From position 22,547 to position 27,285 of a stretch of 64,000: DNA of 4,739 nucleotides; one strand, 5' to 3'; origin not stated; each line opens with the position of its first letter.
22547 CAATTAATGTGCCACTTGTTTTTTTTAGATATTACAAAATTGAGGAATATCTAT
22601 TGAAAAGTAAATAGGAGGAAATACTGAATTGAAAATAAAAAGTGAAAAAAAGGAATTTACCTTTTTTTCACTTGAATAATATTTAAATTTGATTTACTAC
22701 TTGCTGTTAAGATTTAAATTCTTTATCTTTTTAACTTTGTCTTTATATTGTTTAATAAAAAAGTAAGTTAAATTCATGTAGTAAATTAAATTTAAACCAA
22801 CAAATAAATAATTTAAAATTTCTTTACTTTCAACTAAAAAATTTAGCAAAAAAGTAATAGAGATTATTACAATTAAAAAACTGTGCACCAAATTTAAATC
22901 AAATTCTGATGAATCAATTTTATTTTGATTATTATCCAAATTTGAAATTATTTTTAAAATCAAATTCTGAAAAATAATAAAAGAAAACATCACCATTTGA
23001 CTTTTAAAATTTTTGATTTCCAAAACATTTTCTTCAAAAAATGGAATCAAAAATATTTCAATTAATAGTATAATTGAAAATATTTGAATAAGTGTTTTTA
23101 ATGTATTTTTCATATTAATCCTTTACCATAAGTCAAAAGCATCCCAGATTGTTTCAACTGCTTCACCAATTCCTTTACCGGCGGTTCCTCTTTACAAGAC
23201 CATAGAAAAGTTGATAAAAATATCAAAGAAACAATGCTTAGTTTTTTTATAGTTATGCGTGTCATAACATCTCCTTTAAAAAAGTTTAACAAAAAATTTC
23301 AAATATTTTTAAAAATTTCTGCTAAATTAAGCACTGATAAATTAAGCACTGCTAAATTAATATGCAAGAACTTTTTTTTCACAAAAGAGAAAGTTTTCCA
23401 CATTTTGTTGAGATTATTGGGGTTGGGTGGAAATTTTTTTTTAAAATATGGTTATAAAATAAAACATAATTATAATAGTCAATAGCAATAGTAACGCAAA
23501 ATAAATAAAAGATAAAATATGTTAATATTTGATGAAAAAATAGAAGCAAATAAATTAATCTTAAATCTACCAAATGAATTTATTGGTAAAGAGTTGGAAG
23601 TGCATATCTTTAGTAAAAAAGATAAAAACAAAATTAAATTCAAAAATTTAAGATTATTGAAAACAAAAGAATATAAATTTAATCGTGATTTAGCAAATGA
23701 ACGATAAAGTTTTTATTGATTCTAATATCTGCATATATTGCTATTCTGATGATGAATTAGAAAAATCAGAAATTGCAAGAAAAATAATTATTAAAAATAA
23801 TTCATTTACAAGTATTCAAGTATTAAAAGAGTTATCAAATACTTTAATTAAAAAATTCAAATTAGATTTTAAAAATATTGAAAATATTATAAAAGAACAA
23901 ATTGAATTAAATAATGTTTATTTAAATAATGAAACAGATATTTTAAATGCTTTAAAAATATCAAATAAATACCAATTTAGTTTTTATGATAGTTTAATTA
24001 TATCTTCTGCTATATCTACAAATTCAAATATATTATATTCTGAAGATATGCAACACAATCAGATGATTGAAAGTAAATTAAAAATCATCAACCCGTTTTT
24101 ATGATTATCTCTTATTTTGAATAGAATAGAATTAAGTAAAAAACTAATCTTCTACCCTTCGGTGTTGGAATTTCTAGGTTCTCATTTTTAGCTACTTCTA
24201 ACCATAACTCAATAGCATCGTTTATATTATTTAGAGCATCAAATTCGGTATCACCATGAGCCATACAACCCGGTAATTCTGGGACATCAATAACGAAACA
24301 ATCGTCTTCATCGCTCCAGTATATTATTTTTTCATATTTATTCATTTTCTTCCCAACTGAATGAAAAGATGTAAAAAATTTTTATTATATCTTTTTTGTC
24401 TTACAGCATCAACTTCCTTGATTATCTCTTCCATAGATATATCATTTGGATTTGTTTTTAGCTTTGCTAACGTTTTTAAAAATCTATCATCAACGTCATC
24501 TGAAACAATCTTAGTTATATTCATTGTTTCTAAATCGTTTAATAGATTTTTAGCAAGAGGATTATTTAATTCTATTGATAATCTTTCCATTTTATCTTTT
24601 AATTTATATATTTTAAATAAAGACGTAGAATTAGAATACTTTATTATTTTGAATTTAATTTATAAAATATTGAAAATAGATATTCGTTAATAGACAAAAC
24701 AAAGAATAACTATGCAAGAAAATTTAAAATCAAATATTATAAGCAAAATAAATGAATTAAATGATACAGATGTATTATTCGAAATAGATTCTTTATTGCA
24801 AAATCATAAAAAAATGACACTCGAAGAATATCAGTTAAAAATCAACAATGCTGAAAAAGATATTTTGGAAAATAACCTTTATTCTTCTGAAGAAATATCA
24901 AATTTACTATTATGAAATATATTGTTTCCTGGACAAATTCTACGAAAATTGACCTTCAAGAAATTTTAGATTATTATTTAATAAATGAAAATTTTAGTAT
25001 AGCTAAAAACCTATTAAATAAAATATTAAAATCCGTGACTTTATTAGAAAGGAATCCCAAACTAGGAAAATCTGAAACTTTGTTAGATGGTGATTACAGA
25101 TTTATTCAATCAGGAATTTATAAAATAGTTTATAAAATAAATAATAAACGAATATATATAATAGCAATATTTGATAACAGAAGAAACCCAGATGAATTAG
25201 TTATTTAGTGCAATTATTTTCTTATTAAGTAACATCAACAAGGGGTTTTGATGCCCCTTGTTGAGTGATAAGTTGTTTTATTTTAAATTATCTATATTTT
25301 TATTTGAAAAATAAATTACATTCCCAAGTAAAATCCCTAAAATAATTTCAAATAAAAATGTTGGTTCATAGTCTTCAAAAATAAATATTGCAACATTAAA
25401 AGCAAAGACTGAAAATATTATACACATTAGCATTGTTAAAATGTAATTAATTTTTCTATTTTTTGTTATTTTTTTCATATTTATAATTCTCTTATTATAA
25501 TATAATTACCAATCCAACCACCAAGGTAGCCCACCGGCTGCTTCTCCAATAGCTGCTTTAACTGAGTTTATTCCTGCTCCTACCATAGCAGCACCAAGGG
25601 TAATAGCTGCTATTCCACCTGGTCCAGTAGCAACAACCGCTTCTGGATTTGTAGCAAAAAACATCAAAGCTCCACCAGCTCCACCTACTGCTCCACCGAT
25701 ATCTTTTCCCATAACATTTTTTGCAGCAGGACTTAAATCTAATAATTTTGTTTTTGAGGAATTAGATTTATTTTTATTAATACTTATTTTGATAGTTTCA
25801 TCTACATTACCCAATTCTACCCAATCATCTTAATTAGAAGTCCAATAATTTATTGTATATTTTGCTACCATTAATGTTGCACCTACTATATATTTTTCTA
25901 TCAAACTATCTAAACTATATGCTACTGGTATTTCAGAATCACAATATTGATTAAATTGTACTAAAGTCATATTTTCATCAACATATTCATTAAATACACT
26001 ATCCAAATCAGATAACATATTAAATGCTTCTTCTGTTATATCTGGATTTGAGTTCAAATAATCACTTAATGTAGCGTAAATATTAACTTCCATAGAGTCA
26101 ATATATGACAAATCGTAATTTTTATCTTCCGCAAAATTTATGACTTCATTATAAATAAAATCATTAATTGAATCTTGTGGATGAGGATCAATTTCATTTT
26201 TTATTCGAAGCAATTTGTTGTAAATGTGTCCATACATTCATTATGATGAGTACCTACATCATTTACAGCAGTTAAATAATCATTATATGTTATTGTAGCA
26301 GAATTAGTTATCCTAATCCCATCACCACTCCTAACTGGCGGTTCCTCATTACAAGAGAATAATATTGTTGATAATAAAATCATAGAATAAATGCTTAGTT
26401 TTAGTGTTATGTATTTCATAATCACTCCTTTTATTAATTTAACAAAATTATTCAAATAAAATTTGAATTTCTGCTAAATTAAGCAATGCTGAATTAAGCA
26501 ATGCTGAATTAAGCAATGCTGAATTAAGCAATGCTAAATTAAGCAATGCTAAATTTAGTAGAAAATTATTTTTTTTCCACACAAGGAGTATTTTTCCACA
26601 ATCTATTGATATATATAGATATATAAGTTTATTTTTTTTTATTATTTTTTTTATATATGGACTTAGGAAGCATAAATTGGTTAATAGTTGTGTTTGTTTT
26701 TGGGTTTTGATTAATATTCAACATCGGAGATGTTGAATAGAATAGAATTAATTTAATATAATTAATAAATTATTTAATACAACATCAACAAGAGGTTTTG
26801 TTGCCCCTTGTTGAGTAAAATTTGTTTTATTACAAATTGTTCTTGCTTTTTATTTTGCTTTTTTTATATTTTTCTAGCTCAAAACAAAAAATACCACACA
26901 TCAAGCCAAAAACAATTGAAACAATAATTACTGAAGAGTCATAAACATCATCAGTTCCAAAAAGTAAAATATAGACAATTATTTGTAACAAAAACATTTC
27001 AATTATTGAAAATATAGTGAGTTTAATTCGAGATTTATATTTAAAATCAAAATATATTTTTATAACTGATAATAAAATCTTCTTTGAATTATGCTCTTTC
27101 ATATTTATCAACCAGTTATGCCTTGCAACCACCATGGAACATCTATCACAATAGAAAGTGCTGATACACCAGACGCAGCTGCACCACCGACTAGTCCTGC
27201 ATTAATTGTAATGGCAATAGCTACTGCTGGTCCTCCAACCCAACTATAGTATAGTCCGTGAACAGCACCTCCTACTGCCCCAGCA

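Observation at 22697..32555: Five-copy array of surface-lipoprotein / small-membrane-protein cassettes with microcin-like glycine-zipper C-termini, a candidate new toxin-immunity system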

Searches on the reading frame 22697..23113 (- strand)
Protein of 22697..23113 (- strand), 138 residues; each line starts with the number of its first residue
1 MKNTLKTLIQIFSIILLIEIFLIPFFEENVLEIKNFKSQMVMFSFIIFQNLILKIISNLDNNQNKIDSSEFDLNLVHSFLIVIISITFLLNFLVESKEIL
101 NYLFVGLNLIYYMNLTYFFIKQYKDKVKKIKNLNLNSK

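Call 3: search_protein_families(library=pfam, max_evalue=1, proteins=[window:22697-23113:-])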
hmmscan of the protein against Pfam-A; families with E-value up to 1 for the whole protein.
window:22697-23113:- (138 aa): 1 family
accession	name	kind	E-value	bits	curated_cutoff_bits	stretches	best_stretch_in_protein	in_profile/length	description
PF04647.20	AgrB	-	0.084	12.7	23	1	13-113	82-180/185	Accessory gene regulator B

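Call 4: search_protein_families(library=ncbifam, max_evalue=1, proteins=[window:22697-23113:-])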
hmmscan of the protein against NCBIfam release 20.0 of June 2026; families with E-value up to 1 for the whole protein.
window:22697-23113:- (138 aa): 1 family
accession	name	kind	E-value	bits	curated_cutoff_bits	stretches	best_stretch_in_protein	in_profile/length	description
TIGR03025.1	EPS_sugtrans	subfamily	0.12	11.6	295.55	1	12-121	5-113/445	exopolysaccharide biosynthesis polyprenyl glycosylphosphotransferase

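Call 28: search_protein_families(library=padloc, max_evalue=1, proteins=[window:22697-23113:-])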
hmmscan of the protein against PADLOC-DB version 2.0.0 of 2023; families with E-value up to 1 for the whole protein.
window:22697-23113:- (138 aa): 0 families

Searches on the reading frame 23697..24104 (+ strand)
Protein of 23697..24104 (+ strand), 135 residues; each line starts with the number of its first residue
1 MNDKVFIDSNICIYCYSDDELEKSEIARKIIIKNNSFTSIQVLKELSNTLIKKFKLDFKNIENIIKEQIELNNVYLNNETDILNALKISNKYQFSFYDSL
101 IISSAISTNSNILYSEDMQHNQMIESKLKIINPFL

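Call 27: search_protein_families(library=pfam, max_evalue=1, proteins=[window:23697-24104:+])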
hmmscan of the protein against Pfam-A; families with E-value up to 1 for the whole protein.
window:23697-24104:+ (135 aa): 2 families
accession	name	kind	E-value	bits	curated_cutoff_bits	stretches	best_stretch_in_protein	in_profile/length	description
PF01850.27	PIN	-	1.8e-11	45.1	23.6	1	5-119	1-113/120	PIN domain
PF09108.16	Xol-1_N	-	0.31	11.3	25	0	80-107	82-109/160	Switch protein XOL-1, N-terminal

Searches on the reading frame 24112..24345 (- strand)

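Call 78: search_protein_families(library=pfam, max_evalue=0.01, proteins=[window:24112-24345:-])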
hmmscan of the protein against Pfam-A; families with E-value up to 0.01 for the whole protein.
window:24112-24345:- (77 aa): 2 families
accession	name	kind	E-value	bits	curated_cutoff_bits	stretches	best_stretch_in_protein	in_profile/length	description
PF15919.11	HicB_lk_antitox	-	2.1e-10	41.3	27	1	7-63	4-59/123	HicB_like antitoxin of bacterial toxin-antitoxin system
PF21748.3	UPF0150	-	1.6e-07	31.6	27.3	1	11-60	14-64/64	UPF0150-like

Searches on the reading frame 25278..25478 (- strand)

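Call 3: search_protein_families(library=pfam, max_evalue=1, proteins=[window:25278-25478:-])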
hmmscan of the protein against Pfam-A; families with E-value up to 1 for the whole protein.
window:25278-25478:- (66 aa): 2 families
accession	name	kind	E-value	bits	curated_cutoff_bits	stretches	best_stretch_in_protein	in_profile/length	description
PF11712.13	Vma12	-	0.043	14.3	25.5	1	4-57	63-120/137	Endoplasmic reticulum-based factor for assembly of V-ATPase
PF13829.11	DUF4191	-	0.22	11.3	30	1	3-55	16-64/219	Domain of unknown function (DUF4191)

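Call 4: search_protein_families(library=ncbifam, max_evalue=1, proteins=[window:25278-25478:-])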
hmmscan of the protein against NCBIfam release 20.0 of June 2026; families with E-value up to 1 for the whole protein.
window:25278-25478:- (66 aa): 2 families
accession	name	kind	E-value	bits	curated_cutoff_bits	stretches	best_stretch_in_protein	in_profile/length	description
TIGR04477.1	sorted_by_XrtN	equivalog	0.033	12.3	250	1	4-60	57-113/822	XrtN system VIT domain-containing protein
NF003425.0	PRK04897.1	equivalog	0.23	10.6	355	1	2-62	4-64/298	zinc metalloprotease HtpX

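Call 28: search_protein_families(library=padloc, max_evalue=1, proteins=[window:25278-25478:-])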
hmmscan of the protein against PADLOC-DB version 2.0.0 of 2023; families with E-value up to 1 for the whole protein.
window:25278-25478:- (66 aa): 1 family
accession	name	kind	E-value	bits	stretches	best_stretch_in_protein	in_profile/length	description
PDLC01991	CARF_m8--CARF_LolE_TM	-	0.036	10.2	1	14-58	76-119/810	-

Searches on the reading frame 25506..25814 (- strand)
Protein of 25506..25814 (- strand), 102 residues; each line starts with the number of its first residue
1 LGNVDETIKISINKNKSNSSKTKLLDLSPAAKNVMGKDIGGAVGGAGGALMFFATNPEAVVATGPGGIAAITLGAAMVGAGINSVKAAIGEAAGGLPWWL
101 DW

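Call 3: search_protein_families(library=pfam, max_evalue=1, proteins=[window:25506-25814:-])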
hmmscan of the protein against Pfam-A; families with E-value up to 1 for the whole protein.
window:25506-25814:- (102 aa): 0 families

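Call 4: search_protein_families(library=ncbifam, max_evalue=1, proteins=[window:25506-25814:-])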
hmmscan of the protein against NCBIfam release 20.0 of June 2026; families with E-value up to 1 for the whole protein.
window:25506-25814:- (102 aa): 1 family
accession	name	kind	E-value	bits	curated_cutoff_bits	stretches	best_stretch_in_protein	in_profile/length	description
NF040679.1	halocin_of_epi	equivalog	0.053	13.1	200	1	12-89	160-241/243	halocin C8 precursor-like protein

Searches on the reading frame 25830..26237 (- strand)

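Call 3: search_protein_families(library=pfam, max_evalue=1, proteins=[window:25830-26237:-])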
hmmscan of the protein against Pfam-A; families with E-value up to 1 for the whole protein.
window:25830-26237:- (135 aa): 0 families

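Call 4: search_protein_families(library=ncbifam, max_evalue=1, proteins=[window:25830-26237:-])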
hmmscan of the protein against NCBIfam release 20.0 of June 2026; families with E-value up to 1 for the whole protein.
window:25830-26237:- (135 aa): 1 family
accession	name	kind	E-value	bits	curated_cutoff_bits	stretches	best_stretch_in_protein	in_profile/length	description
NF007825.0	PRK10534.1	equivalog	0.026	13.5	312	1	20-104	112-194/333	low-specificity L-threonine aldolase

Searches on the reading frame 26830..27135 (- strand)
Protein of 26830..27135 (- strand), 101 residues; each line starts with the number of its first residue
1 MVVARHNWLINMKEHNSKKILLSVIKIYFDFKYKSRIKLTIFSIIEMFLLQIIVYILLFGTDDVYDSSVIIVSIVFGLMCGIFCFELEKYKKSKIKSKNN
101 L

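Call 3: search_protein_families(library=pfam, max_evalue=1, proteins=[window:26830-27135:-])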
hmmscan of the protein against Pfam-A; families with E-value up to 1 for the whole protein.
window:26830-27135:- (101 aa): 2 families
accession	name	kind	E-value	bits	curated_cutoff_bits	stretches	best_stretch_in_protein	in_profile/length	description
PF08360.16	TetR_C_5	-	0.15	12.7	21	1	59-95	83-117/131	QacR-like protein, C-terminal region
PF13829.11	DUF4191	-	0.26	11.1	30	1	22-87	8-71/219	Domain of unknown function (DUF4191)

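Call 4: search_protein_families(library=ncbifam, max_evalue=1, proteins=[window:26830-27135:-])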
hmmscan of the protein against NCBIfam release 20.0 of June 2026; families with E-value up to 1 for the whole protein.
window:26830-27135:- (101 aa): 1 family
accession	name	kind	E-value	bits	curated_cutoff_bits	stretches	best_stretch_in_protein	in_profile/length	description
TIGR04127.1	flavo_near_exo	equivalog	0.66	10.1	35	1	20-61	60-101/136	exosortase F system-associated membrane protein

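Call 28: search_protein_families(library=padloc, max_evalue=1, proteins=[window:26830-27135:-])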
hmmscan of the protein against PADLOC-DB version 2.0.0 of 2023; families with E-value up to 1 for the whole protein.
window:26830-27135:- (101 aa): 0 families
